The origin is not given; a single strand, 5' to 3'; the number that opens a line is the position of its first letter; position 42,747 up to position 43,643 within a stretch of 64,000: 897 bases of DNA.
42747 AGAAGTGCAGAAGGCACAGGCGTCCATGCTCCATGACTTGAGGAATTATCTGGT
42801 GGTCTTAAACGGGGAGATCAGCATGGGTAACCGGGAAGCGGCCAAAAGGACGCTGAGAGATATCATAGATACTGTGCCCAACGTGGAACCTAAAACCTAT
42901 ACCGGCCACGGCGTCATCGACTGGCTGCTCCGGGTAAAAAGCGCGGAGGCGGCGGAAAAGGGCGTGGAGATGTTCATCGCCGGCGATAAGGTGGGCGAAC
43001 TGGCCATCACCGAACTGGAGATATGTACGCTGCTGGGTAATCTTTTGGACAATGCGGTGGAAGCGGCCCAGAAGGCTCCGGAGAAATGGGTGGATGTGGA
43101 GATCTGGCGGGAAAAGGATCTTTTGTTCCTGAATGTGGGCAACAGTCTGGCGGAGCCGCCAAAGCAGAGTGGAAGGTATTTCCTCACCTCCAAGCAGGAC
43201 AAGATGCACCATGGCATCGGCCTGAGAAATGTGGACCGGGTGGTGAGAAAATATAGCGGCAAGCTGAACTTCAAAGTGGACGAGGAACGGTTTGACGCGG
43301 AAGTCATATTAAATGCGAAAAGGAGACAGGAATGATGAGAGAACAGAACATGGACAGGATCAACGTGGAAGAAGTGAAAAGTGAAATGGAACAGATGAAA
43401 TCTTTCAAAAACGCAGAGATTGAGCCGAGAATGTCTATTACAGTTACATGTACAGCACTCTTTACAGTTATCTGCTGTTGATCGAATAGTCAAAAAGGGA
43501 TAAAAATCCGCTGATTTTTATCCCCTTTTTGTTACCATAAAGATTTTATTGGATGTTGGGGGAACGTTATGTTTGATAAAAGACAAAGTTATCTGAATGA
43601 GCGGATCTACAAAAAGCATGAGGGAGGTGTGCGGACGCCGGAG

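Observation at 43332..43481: Hidden 49-codon ORF encodes a lanthipeptide-type precursor with an atypical leader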

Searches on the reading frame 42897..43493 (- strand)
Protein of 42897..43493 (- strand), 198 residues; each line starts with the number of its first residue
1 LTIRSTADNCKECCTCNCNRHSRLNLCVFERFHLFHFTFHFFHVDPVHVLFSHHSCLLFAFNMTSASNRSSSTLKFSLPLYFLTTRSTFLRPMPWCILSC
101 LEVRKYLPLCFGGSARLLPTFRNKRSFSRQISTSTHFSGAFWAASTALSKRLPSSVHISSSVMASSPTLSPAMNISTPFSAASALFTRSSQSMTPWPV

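Call 79: search_protein_families(library=pfam, proteins=[window:42897-43493:-], max_evalue=1)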
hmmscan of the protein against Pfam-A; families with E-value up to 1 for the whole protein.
window:42897-43493:- (198 aa): 0 families

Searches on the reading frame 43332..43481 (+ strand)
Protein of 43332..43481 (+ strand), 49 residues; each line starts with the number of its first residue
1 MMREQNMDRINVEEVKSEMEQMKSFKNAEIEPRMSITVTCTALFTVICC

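Call 4: search_protein_families(library=pfam, proteins=[window:43332-43481:+], max_evalue=0.01)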
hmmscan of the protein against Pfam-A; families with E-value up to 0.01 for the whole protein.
window:43332-43481:+ (49 aa): 0 families

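Call 6: search_protein_families(library=ncbifam, proteins=[window:43332-43481:+], max_evalue=1)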
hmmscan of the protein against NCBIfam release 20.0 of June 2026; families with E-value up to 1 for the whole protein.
window:43332-43481:+ (49 aa): 0 families

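Call 8: find_homologous_proteins(query=window:43332-43478:+, max_evalue=10)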
Query seq(49 aa) (49 aa): 5 proteins with E <= 10 among 5 candidates.
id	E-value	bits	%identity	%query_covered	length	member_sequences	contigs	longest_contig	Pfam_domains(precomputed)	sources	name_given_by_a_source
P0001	3.9e-23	96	96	100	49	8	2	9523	-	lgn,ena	-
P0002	2.3e-22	93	94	100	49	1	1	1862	-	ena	-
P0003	4.1e-21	89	90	100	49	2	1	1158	-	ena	-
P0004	3.7e-20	86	92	98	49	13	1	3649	-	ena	-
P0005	1.0e-18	82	84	100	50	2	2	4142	-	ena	-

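Call 16: find_encoding_contigs(protein=P0001, flank=10000, max_places=4)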
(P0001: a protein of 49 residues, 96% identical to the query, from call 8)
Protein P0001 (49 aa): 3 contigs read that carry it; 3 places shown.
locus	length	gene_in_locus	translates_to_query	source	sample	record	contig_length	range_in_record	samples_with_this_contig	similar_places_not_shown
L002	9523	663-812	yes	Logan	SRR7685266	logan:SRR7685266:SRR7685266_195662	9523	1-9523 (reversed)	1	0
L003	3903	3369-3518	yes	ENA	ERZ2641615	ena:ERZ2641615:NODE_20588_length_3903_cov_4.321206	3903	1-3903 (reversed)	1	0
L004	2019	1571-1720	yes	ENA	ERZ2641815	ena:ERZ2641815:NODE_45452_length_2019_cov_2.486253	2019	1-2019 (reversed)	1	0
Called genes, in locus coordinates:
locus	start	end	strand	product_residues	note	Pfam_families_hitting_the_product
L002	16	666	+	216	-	PF02518:HATPase_c (weak), PF14501:HATPase_c_5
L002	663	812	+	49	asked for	-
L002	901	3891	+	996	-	PF13575:DUF4135, PF05147:LANC_like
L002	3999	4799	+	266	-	PF00072:Response_reg, PF04397:LytTR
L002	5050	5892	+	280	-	-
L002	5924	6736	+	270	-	-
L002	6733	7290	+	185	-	PF16431:DUF5028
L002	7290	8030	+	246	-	-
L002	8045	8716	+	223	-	PF00005:ABC_tran, PF13304:AAA_21 (faint)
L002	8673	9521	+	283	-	?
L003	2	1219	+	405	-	?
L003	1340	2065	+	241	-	PF00072:Response_reg, PF04397:LytTR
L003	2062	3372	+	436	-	PF02518:HATPase_c (weak), PF14501:HATPase_c_5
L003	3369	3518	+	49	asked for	-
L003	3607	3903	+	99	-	?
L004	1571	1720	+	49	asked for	-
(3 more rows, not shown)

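Call 17: find_encoding_contigs(protein=P0005, flank=10000, max_places=4)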
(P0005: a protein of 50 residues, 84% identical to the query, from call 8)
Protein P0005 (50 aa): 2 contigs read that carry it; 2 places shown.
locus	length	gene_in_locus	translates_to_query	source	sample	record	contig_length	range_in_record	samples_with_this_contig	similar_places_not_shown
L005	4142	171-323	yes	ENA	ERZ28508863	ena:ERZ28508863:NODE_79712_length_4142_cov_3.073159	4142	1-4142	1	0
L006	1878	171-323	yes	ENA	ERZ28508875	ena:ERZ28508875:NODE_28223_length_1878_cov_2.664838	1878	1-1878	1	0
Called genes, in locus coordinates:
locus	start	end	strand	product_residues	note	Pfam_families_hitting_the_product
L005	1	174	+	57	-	?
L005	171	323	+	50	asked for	-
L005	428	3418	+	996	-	PF13575:DUF4135, PF05147:LANC_like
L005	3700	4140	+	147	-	?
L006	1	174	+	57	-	?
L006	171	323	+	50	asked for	-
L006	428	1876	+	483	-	?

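Call 18: find_encoding_contigs(protein=window:43332-43481:+, flank=10000, max_places=4)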
Protein window:43332-43481:+ (49 aa): 17 contigs read that carry it; 4 places shown.
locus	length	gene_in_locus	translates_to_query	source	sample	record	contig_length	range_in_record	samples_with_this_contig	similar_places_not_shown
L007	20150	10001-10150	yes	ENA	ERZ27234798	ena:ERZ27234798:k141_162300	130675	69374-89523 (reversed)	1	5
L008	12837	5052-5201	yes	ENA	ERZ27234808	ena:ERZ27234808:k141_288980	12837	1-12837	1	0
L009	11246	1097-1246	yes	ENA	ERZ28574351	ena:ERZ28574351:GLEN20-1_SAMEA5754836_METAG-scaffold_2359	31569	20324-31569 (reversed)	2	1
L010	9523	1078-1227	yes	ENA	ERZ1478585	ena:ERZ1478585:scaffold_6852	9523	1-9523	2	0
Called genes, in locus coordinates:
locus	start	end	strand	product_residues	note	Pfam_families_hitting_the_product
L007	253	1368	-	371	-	PF02073:Peptidase_M29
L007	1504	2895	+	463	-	PF01336:tRNA_anti-codon, PF00152:tRNA-synt_2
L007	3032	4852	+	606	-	PF00884:Sulfatase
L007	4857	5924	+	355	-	PF00149:Metallophos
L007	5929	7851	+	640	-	PF02463:SMC_N (faint), PF13175:AAA_15, PF13476:AAA_23, PF13514:AAA_27, PF20990:DUF2207_C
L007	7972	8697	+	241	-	PF00072:Response_reg, PF04397:LytTR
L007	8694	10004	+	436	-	PF02518:HATPase_c (weak), PF14501:HATPase_c_5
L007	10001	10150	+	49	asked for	-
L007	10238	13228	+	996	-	PF13575:DUF4135, PF05147:LANC_like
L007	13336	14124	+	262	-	PF00072:Response_reg, PF04397:LytTR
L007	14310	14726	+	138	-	PF10916:DUF2712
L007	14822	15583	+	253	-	PF16430:DUF5027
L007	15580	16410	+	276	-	-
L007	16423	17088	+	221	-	PF00005:ABC_tran, PF13304:AAA_21 (faint)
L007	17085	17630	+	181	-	PF16431:DUF5028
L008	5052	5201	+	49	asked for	-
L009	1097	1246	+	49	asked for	-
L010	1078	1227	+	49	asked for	-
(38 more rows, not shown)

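Call 22: find_homologous_proteins(query=A2, max_evalue=10)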
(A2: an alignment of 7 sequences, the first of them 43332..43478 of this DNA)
Query A2 (7 sequences) (49 aa, profile of the alignment): 6 proteins with E <= 10 among 9 candidates.
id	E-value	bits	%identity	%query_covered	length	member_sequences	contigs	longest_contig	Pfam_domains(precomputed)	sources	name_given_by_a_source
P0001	3.3e-30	121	96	100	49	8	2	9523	-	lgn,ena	-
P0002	2.5e-29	119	94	100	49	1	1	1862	-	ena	-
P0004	3.3e-29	118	92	98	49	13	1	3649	-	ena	-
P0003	3.4e-29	118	90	100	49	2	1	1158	-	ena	-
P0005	8.3e-29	117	84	100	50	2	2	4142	-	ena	-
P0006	1.5e-24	103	56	98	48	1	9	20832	-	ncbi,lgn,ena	-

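Call 25: find_encoding_contigs(protein=P0006, flank=10000, max_places=4)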
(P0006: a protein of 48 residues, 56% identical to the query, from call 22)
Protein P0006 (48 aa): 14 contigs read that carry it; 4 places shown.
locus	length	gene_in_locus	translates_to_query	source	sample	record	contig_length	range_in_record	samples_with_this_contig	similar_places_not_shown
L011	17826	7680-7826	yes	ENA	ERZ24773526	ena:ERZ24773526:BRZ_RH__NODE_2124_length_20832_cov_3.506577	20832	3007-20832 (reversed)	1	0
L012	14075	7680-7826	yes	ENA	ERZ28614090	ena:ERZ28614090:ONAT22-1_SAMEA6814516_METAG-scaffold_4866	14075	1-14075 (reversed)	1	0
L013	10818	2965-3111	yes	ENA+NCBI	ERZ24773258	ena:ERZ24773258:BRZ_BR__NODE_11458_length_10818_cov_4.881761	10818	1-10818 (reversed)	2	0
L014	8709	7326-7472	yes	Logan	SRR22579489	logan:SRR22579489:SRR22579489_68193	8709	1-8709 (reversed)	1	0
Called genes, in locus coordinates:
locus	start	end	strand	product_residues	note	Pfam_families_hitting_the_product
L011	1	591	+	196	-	?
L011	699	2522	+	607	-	PF00884:Sulfatase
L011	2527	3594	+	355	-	PF00149:Metallophos, PF12850:Metallophos_2 (weak)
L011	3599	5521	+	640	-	PF02463:SMC_N (faint), PF13175:AAA_15, PF13476:AAA_23, PF13514:AAA_27, PF20990:DUF2207_C (weak)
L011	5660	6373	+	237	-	PF00072:Response_reg, PF04397:LytTR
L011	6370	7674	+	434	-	PF02518:HATPase_c (weak), PF14501:HATPase_c_5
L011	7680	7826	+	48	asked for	-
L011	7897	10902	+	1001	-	PF13575:DUF4135, PF05147:LANC_like, PF07470:Glyco_hydro_88 (weak)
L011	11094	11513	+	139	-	PF10916:DUF2712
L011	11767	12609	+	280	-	-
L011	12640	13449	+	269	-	-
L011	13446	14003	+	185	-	PF16431:DUF5028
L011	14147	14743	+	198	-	-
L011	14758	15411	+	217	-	PF00005:ABC_tran, PF13304:AAA_21 (faint)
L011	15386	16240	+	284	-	PF10920:DUF2705 (weak)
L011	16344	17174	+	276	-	-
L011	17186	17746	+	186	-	PF16431:DUF5028 (weak)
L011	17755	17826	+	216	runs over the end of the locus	-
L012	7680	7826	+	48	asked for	-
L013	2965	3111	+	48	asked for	-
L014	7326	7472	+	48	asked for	-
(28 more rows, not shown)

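Call 27: search_protein_representatives(alignment_id=A3)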
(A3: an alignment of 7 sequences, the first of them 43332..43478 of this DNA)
Query: 7 sequences, 49 profile positions. Proteins with E-value up to 0.001 (for the whole library): 9; up to 1e-10: 3; up to 1e-30: 0. The best 9 are listed.
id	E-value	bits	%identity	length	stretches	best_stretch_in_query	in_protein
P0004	1.1e-29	118.2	-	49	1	1-49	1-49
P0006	4.8e-25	103.3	-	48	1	2-49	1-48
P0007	4.6e-11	58.5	-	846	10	28-47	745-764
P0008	6.5e-07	45.2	-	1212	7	27-43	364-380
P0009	1.2e-06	44.4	-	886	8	27-42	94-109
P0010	2.4e-06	43.4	-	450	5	17-36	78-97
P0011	2.4e-05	40.2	-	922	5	13-42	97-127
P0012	1.9e-04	37.3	-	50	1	6-49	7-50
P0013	6.7e-04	35.6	-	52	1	16-49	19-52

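Call 28: search_protein_families(library=pfam, alignment_id=A3, max_evalue=10)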
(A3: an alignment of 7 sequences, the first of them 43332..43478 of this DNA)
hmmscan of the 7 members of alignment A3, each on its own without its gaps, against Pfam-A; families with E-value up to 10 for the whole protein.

A. member 1, window:43332-43478:+ (49 aa): 0 families

B. families by the number of members that match (of 7 scanned): 1 family
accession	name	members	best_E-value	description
PF01724.21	DUF29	2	0.11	Domain of unknown function DUF29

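Call 29: search_solved_structures(query=A3, max_evalue=10, show_alignments=3)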
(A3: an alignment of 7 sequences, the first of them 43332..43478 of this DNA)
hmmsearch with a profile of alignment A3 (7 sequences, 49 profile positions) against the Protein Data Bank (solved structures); distinct sequences matched with E-value up to 10: 16.
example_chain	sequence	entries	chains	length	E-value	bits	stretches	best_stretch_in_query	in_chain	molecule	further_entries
2ep5_A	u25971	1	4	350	0.14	15.3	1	8-36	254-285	350aa long hypothetical aspartate-semialdehyde dehydrogenase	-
7rcr_A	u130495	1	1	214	0.26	14.4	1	8-35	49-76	Hemagglutinin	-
9y41_G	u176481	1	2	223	0.47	13.6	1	8-35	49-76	Hemagglutinin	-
7rro_5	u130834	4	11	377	0.58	13.3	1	2-15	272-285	Nucleoside diphosphate kinase 7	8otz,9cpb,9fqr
4f3z_A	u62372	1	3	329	0.74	13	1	8-35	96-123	Hemagglutinin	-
8ut4_A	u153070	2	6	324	0.74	13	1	8-35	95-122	Hemagglutinin HA1 chain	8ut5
6xgc_A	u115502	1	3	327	0.75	12.9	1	8-35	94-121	Hemagglutinin HA1 chain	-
6uyn_A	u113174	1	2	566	0.75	12.9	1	8-35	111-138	Hemagglutinin HA1 chain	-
4eq2_A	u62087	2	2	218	0.76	12.9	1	12-39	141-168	Interferon gamma receptor 1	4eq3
9mtg_A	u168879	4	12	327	0.76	12.9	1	8-35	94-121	Hemagglutinin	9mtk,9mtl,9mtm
9n7q_A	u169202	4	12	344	0.8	12.8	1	8-35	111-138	H1 HA1 | Hemagglutinin | Hemagglutinin HA1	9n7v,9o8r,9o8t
8dim_A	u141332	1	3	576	0.91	12.7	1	8-35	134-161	hemagglutinin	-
9gsp_A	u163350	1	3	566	1.1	12.4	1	8-35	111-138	Hemagglutinin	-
2lfd_A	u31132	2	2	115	1.1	12.4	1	4-29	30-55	Diiron protein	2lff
7kna_A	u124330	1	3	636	1.3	12.2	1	8-35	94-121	Hemagglutinin,I53_dn5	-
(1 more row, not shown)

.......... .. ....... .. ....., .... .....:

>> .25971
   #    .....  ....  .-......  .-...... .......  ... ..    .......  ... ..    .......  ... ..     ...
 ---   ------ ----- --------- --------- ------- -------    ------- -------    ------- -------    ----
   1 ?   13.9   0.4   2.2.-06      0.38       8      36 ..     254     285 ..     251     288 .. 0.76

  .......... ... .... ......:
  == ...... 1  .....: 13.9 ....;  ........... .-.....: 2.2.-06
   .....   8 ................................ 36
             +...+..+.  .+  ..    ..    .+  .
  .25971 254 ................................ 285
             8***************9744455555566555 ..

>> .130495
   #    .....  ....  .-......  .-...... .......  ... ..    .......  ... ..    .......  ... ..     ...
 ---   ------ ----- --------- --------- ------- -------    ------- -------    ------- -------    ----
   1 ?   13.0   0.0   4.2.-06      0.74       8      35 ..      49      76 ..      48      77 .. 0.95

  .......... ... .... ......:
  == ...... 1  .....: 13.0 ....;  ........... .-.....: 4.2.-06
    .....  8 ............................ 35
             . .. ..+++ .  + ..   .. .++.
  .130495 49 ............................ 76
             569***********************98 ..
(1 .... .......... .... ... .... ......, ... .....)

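Call 31: find_encoding_contigs(protein=P0012, flank=10000, max_places=4)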
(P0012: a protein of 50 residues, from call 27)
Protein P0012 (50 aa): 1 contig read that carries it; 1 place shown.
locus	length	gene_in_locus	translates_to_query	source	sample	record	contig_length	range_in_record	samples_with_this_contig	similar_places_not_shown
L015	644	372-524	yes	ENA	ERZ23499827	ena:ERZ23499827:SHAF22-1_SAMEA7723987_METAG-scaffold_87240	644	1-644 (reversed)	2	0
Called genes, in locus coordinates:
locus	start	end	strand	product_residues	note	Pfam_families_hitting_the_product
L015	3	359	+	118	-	?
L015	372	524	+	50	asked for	-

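Call 32: find_encoding_contigs(protein=P0013, flank=10000, max_places=4)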
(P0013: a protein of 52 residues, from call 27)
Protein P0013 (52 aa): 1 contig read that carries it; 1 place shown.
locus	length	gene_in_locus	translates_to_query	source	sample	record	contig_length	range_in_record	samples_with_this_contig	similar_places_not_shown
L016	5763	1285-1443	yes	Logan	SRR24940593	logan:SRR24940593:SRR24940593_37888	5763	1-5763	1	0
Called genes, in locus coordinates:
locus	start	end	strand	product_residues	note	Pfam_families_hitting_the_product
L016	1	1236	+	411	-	?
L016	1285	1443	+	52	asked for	-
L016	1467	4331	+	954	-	PF13575:DUF4135, PF05147:LANC_like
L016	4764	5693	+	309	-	PF08239:SH3_3 (weak)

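Call 37: find_homologous_proteins(query=A4, max_evalue=10)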
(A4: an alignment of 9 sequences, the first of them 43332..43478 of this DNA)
Query A4 (9 sequences) (49 aa, profile of the alignment): 9 proteins with E <= 10 among 42 candidates.
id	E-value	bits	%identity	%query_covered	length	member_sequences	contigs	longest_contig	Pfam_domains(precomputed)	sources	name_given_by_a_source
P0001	6.0e-27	111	96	100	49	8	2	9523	-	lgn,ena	-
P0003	2.9e-26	109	90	100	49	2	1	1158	-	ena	-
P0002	2.3e-25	106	94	100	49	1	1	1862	-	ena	-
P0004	5.3e-25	105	92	98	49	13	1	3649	-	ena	-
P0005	7.4e-25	105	84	100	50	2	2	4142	-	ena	-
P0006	2.3e-20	90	56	98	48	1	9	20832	-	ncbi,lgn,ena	-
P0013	3.8e-19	86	31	98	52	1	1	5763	-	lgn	-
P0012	4.1e-18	83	35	100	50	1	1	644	-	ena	-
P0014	2.3e-3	36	36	65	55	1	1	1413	-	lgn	-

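Call 39: find_encoding_contigs(protein=P0014, flank=10000, max_places=3)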
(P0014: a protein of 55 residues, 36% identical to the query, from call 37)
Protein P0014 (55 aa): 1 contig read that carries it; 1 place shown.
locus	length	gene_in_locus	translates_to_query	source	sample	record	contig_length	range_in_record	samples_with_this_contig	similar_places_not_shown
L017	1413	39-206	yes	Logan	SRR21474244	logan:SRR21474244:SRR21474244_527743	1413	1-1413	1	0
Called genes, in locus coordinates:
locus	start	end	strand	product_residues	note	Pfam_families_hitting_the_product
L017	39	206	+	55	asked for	-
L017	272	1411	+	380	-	?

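Call 40: find_related_loci(query=A4, collection=metagenome_contigs, flank=8000)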
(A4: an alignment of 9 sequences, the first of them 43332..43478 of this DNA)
Query A4 (49 aa) in metagenome_contigs; peptide patterns used: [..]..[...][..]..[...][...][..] (x = any residue, [..] = any of these).
62 stretches matched a pattern, but none encodes a relative of the query by tblastn (E <= 1e-3).

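Call 73: find_encoding_contigs(protein=P0004, flank=10000, max_places=6)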
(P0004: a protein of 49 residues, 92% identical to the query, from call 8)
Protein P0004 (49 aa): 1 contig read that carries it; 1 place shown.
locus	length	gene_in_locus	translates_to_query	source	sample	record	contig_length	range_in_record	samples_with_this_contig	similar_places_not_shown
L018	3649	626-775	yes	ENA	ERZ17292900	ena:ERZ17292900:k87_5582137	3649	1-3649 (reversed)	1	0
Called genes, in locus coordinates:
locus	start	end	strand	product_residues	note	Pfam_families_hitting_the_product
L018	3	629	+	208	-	?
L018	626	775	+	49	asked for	-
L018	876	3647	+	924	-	?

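Call 81: find_encoding_contigs(protein=P0002, flank=10000, max_places=4)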
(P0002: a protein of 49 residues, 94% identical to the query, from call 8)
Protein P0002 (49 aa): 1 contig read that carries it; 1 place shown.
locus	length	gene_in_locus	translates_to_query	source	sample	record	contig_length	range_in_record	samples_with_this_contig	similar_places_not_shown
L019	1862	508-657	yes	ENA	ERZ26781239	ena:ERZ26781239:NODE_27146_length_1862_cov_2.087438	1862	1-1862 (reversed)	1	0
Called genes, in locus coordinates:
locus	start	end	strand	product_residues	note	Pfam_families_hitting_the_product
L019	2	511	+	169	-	?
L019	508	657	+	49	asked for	-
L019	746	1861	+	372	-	?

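Call 82: find_encoding_contigs(protein=P0003, flank=10000, max_places=4)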
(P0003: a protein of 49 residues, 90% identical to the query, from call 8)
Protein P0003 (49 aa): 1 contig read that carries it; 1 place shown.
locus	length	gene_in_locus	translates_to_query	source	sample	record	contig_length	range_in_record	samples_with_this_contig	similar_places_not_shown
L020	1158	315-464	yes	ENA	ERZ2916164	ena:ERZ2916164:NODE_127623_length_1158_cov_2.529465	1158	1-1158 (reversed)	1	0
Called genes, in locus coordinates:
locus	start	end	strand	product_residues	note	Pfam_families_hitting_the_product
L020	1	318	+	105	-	?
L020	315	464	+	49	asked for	-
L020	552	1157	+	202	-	?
